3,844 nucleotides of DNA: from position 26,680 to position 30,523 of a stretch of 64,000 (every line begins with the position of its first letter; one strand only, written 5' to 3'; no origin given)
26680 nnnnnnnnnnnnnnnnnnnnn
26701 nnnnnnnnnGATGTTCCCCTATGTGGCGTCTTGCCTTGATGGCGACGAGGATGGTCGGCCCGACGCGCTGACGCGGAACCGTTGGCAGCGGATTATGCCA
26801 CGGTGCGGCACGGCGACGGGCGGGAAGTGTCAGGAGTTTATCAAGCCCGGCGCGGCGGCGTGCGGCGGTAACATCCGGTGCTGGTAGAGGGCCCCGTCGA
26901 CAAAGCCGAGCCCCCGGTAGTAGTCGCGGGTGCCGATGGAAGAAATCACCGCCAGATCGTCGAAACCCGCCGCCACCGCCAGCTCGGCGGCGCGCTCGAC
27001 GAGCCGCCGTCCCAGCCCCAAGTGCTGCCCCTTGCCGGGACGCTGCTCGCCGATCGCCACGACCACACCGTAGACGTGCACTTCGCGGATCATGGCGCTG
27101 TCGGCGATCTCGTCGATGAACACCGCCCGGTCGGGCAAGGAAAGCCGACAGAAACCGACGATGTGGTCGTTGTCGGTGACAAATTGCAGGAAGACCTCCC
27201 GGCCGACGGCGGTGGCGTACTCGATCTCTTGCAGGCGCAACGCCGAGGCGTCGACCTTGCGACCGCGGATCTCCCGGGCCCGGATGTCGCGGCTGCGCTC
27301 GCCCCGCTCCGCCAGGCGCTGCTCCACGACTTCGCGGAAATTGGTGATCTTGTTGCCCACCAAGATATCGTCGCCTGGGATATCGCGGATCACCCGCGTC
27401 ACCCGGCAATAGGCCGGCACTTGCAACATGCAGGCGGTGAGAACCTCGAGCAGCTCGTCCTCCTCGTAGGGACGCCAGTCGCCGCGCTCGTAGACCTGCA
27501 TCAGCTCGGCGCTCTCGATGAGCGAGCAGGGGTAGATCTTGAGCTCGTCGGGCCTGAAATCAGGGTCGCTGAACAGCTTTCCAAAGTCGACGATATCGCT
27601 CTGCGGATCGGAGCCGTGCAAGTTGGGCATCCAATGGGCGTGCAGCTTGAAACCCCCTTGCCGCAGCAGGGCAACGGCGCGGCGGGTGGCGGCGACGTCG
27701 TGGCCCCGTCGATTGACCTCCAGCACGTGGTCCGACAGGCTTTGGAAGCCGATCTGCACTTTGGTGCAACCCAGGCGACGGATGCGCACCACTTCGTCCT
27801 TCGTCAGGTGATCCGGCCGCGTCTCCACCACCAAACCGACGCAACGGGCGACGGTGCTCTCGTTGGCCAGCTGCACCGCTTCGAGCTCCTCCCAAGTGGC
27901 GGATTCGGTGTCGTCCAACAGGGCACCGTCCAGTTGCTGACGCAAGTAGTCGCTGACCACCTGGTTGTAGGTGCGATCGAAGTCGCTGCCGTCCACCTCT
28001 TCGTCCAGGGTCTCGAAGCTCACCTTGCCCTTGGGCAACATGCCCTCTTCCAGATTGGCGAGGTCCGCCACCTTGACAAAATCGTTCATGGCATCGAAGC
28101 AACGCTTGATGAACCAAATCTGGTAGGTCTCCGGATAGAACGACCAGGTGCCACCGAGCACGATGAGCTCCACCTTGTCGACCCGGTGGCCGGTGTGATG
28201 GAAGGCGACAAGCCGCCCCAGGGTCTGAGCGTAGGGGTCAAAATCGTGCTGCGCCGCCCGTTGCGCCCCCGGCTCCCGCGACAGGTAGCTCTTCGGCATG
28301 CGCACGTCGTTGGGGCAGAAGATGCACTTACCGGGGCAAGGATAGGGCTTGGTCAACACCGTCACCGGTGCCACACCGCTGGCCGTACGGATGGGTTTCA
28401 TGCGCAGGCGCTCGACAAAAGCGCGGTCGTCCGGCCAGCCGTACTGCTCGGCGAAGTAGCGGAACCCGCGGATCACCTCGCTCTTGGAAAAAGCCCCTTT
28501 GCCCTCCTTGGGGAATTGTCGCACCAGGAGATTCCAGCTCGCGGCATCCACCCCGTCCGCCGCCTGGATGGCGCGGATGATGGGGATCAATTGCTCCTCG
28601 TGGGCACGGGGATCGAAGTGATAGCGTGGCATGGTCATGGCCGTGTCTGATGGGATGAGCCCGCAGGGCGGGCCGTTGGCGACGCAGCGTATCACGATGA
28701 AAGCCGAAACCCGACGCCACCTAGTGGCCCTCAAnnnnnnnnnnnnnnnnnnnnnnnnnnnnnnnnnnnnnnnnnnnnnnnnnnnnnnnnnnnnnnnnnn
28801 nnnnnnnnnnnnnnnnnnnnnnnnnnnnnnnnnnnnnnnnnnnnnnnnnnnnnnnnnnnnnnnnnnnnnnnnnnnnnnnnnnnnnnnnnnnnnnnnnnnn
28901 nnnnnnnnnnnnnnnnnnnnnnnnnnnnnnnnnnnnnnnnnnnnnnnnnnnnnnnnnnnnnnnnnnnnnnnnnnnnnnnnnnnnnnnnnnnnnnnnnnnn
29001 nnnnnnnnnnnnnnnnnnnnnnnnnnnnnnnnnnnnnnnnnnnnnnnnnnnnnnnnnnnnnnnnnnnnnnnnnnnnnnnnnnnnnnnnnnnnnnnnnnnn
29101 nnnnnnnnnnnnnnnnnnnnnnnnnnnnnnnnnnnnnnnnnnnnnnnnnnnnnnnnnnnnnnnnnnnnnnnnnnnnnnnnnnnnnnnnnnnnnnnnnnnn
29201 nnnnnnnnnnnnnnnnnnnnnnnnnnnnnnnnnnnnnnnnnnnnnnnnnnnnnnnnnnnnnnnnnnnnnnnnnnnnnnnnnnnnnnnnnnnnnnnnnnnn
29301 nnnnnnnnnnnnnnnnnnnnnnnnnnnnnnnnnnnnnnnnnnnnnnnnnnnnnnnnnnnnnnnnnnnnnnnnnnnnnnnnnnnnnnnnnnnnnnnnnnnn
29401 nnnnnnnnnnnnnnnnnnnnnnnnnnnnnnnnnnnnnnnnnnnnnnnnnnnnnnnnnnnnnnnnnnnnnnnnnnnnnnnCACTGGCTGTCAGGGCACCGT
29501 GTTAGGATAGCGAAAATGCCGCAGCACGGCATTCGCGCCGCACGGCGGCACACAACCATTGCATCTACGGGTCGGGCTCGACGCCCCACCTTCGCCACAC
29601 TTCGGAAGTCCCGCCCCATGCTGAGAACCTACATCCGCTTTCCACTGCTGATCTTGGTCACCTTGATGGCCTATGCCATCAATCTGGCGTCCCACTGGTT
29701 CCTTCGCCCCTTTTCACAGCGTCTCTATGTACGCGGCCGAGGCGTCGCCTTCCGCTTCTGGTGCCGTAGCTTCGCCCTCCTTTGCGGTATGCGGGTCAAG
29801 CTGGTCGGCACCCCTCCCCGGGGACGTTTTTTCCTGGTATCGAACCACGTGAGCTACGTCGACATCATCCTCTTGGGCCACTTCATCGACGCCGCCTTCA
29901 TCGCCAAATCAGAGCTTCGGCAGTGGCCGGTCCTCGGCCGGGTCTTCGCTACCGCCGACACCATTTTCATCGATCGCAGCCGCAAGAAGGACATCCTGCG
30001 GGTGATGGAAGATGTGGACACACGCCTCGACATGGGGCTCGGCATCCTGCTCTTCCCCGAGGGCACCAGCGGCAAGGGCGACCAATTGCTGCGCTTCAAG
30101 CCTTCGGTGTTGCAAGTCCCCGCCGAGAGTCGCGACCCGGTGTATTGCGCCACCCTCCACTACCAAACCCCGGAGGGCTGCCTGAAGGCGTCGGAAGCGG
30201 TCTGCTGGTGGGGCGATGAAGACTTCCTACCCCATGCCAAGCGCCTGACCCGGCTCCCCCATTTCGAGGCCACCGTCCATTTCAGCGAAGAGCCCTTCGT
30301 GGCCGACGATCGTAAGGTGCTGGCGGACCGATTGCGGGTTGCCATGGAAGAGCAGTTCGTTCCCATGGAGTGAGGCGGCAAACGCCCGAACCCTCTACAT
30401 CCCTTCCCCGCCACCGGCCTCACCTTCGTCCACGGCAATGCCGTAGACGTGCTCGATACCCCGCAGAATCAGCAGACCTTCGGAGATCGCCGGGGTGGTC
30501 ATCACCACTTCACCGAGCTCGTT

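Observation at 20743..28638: Collinear minus-strand run: Elp3-like rSAM/GNAT -> KAS with insertion -> membrane protein -> GTPase -> MtaB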

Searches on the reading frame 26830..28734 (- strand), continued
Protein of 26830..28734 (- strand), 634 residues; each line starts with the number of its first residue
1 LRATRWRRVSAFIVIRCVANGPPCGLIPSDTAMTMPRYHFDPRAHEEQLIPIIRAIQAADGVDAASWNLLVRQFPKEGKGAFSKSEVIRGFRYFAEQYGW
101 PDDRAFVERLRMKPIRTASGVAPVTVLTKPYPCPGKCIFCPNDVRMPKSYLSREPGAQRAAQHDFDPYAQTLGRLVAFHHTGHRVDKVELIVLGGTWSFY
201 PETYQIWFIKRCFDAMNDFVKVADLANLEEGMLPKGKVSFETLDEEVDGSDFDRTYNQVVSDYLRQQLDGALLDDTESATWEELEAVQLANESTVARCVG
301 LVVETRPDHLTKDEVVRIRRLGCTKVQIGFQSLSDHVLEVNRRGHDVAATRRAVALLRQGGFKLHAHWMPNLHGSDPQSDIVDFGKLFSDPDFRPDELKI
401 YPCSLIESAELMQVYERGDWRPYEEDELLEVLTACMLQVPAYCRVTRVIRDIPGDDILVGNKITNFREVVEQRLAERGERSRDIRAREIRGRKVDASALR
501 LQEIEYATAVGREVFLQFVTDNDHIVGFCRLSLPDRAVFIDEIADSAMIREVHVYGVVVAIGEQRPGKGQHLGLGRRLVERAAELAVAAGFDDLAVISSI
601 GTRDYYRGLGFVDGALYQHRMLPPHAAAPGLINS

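Call 81: search_protein_families(library=padloc, proteins=[window:26830-28632:-], max_evalue=0.01)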
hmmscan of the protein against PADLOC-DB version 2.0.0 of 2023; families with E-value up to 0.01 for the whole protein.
window:26830-28632:- (600 aa): 0 families

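Call 84: list_cluster_members(proteins=[P0121, window:25114-26709:-, window:28697-29476:+, window:22153-23577:-])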
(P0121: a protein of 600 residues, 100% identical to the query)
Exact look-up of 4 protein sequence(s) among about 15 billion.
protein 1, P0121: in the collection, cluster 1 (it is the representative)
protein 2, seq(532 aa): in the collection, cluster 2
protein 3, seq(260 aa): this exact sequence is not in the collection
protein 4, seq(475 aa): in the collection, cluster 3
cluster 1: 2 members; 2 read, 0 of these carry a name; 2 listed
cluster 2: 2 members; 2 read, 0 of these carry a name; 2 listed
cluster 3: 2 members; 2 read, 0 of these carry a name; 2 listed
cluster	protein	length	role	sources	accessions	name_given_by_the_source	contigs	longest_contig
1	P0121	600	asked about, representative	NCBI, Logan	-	-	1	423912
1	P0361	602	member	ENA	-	-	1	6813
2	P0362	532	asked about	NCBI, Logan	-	-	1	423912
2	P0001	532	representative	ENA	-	-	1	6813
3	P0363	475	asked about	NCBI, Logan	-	-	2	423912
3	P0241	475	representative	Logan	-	-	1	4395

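Call 85: find_encoding_contigs(protein=P0362, flank=10000, max_places=2)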
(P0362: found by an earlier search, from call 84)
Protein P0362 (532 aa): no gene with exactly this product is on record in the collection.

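Call 87: find_related_loci(query=A5, collection=metagenome_contigs, flank=6000)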
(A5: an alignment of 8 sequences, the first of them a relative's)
Query A5 (587 aa) in metagenome_contigs; peptide patterns used: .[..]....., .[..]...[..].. (x = any residue, [..] = any of these).
600 stretches matched a pattern (row limit reached: there are more); 524 encode a relative of the query (tblastn E <= 1e-3); the best 80 are kept; 80 distinct loci.
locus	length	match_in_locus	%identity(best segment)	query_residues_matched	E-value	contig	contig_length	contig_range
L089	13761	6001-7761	100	1-587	0e+0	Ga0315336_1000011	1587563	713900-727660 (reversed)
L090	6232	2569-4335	66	6-585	0e+0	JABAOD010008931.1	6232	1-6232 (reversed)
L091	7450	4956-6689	65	10-586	0e+0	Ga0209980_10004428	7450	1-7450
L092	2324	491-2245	62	5-585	0e+0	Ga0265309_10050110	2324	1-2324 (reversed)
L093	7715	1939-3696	64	5-586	0e+0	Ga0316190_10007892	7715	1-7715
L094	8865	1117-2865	65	7-585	0e+0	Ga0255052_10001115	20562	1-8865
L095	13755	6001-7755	63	6-586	0e+0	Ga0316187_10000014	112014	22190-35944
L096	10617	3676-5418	64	7-585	0e+0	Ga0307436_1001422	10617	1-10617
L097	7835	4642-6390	62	7-585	0e+0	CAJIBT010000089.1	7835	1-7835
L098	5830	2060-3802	63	7-582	0e+0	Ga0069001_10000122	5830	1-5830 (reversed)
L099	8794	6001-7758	61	6-586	0e+0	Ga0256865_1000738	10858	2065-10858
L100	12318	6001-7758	61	6-586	0e+0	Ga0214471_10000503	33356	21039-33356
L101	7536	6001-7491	73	7-500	0e+0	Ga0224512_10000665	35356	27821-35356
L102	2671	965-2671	63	5-569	0e+0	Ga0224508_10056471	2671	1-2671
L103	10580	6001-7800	60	7-583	0e+0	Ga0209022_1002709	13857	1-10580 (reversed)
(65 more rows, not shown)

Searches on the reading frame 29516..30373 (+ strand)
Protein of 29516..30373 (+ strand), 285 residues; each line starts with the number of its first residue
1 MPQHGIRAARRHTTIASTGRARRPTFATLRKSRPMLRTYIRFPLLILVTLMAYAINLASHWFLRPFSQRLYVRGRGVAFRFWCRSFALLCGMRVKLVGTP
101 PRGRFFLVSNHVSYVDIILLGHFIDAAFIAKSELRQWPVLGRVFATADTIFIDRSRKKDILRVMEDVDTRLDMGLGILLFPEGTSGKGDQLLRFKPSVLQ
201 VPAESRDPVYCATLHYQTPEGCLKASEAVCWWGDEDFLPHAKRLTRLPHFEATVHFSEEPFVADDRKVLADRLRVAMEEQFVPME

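Call 10: search_protein_families(library=pfam, proteins=[window:29516-30373:+], max_evalue=0.001)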
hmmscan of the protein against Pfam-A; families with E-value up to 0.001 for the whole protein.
window:29516-30373:+ (285 aa): 1 family
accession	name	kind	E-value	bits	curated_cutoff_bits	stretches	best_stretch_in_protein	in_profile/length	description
PF01553.26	Acyltransferase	-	7.5e-19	68.3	23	1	100-210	11-127/132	Acyltransferase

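Call 26: search_protein_families(library=ncbifam, proteins=[window:29516-30373:+], max_evalue=0.01)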
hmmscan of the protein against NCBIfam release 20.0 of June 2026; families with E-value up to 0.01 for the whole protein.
window:29516-30373:+ (285 aa): 7 families
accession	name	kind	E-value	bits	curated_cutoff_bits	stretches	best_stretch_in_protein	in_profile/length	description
NF052553.1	LyOrLpactfOlsABRUA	equivalog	5.2e-34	117.6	300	1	44-275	13-249/263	lyso-ornithine lipid O-acyltransferase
NF052552.1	LyOrLpactfOlsARHOCB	equivalog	2.7e-30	105.3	300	1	32-275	16-262/271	lyso-ornithine lipid O-acyltransferase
TIGR00530.1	AGP_acyltrn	subfamily_domain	2.3e-22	79.1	102.95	1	100-210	13-125/130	1-acylglycerol-3-phosphate O-acyltransferase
NF006386.0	PRK08633.1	equivalog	4e-10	38.1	1221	1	99-201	437-538/1147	acyl-[ACP]--phospholipid O-acyltransferase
NF058536.1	LPAAT_acyl_YihG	equivalog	1.3e-05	24.6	260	1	100-162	79-146/290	1-acylglycerol-3-phosphate O-acyltransferase, YihG family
NF010621.0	PRK14014.1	domain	0.00014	21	186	1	101-162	85-151/301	acetyltransferase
NF011593.0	PRK15018.1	equivalog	0.00024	20.9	501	1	103-200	65-165/245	1-acylglycerol-3-phosphate O-acyltransferase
